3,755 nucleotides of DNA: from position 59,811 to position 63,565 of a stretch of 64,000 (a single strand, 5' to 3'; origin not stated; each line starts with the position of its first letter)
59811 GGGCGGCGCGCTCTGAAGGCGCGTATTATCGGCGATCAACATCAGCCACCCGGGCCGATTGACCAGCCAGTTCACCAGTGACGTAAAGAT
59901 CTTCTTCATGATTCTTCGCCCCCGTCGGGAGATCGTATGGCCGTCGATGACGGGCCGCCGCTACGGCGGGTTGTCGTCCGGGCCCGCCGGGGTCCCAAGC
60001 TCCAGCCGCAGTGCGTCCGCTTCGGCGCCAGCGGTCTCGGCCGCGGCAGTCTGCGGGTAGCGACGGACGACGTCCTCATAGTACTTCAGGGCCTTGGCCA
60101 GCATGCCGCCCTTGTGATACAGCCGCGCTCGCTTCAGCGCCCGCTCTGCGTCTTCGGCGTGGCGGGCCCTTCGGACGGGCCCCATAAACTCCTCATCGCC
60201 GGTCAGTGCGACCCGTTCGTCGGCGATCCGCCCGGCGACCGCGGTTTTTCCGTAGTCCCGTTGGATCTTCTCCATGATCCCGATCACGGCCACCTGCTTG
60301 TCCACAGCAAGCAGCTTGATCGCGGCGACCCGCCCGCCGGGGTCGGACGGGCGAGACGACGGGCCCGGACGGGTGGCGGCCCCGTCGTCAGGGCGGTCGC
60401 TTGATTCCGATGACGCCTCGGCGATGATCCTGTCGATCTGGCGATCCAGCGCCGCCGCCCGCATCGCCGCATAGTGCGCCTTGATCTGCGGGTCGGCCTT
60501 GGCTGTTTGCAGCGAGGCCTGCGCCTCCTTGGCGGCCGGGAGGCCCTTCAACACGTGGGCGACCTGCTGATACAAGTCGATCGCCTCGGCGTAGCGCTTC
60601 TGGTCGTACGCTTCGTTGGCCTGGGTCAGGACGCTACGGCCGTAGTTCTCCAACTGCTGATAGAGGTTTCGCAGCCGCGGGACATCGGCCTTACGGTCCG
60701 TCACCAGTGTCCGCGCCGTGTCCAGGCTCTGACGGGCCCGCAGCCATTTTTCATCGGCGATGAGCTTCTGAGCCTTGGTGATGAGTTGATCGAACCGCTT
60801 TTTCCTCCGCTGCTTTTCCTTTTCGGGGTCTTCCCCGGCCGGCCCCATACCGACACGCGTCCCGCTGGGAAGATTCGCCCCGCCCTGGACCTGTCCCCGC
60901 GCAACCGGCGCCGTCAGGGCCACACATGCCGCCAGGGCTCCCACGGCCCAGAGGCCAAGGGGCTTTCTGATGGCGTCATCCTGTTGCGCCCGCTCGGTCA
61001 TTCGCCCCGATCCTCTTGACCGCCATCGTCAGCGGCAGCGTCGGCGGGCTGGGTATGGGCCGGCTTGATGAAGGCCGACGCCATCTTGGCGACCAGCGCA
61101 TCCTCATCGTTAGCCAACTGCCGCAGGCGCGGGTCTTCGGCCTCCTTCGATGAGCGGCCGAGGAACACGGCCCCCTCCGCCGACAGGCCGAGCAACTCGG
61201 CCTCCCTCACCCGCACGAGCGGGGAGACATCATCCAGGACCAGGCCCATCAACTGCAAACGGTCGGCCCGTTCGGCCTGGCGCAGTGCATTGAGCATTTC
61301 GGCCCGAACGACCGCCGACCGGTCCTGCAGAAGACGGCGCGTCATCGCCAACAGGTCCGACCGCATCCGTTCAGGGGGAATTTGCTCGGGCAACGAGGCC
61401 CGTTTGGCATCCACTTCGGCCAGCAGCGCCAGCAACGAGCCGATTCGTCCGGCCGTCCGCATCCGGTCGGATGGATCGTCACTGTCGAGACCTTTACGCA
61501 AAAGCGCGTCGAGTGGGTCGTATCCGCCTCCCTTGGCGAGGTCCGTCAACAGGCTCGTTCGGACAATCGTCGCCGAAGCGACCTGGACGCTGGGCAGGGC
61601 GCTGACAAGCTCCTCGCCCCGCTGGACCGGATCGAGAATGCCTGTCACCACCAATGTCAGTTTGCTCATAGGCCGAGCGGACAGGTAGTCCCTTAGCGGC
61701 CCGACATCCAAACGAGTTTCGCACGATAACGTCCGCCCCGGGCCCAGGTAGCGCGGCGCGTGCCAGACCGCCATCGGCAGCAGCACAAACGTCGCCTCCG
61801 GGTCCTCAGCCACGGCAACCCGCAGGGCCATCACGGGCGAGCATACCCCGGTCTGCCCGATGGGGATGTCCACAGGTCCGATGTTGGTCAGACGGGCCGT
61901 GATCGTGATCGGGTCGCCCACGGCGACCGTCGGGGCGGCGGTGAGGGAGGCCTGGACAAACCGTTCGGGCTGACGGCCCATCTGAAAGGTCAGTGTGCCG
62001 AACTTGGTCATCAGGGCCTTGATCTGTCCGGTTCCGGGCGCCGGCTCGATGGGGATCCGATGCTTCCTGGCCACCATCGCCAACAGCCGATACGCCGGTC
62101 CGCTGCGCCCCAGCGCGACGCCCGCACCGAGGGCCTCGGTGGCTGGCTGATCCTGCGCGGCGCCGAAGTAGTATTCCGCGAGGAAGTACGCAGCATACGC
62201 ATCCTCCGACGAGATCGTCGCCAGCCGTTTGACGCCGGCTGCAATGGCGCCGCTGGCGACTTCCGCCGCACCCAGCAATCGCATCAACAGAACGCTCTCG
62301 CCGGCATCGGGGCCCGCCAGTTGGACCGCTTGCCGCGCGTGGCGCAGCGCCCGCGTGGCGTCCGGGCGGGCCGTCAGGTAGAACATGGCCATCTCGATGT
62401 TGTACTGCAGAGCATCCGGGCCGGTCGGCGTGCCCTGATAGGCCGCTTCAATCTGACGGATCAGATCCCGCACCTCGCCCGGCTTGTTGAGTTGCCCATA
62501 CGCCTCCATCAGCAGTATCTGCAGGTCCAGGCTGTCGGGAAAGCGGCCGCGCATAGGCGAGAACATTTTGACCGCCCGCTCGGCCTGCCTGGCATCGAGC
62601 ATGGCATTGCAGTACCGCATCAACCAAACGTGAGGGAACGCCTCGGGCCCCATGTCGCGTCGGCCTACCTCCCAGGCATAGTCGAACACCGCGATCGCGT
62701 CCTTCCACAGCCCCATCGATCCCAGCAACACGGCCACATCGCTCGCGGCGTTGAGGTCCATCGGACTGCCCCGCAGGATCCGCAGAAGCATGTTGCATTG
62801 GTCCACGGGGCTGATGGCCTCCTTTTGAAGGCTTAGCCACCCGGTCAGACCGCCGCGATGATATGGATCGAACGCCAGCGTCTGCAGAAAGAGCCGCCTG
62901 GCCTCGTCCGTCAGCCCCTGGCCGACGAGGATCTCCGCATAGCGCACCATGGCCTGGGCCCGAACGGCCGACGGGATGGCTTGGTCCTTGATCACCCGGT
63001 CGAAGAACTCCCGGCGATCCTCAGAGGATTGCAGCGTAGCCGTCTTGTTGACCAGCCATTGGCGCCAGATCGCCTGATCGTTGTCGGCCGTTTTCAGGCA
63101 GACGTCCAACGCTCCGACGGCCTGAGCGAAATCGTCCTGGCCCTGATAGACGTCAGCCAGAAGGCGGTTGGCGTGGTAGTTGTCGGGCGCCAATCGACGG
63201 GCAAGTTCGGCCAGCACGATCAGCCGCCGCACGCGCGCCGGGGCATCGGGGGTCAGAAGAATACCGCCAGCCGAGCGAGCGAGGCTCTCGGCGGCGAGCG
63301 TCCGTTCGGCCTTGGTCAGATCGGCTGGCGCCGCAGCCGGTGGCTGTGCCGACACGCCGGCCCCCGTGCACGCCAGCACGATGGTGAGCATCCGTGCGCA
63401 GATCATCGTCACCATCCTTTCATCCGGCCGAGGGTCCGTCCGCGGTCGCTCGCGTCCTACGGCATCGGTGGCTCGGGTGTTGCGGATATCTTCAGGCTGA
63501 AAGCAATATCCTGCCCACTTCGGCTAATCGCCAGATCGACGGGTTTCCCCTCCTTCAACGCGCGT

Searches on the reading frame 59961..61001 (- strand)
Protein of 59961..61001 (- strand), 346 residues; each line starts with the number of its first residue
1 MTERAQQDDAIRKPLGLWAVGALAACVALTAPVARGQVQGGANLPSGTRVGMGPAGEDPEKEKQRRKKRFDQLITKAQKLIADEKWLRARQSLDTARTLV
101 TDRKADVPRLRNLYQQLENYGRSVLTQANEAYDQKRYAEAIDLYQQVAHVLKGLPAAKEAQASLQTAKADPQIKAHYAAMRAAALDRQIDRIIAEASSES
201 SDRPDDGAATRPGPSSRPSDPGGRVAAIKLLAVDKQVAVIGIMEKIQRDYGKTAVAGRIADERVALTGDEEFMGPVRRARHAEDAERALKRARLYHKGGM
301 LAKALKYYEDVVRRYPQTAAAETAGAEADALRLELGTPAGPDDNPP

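Call 88: search_protein_families(library=pfam, proteins=[window:59961-61001:-], max_evalue=0.0001)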
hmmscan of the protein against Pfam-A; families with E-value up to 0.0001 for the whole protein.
window:59961-61001:- (346 aa): 2 families
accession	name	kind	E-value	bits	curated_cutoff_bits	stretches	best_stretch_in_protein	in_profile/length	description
PF13174.12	TPR_6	-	6e-07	30.1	26.3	0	289-318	4-33/33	Tetratricopeptide repeat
PF07719.23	TPR_2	-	4e-05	23.8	27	0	290-317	6-33/34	Tetratricopeptide repeat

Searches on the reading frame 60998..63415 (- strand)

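Call 88: search_protein_families(library=pfam, proteins=[window:60998-63415:-], max_evalue=0.0001)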
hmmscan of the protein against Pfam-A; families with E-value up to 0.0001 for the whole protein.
window:60998-63415:- (805 aa): 2 families
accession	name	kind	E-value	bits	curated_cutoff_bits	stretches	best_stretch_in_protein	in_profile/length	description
PF14559.12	TPR_19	-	9.9e-10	39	25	0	273-329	2-58/68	Tetratricopeptide repeat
PF13428.12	TPR_14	-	2.1e-05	25.2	23.5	0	83-119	4-40/44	Tetratricopeptide repeat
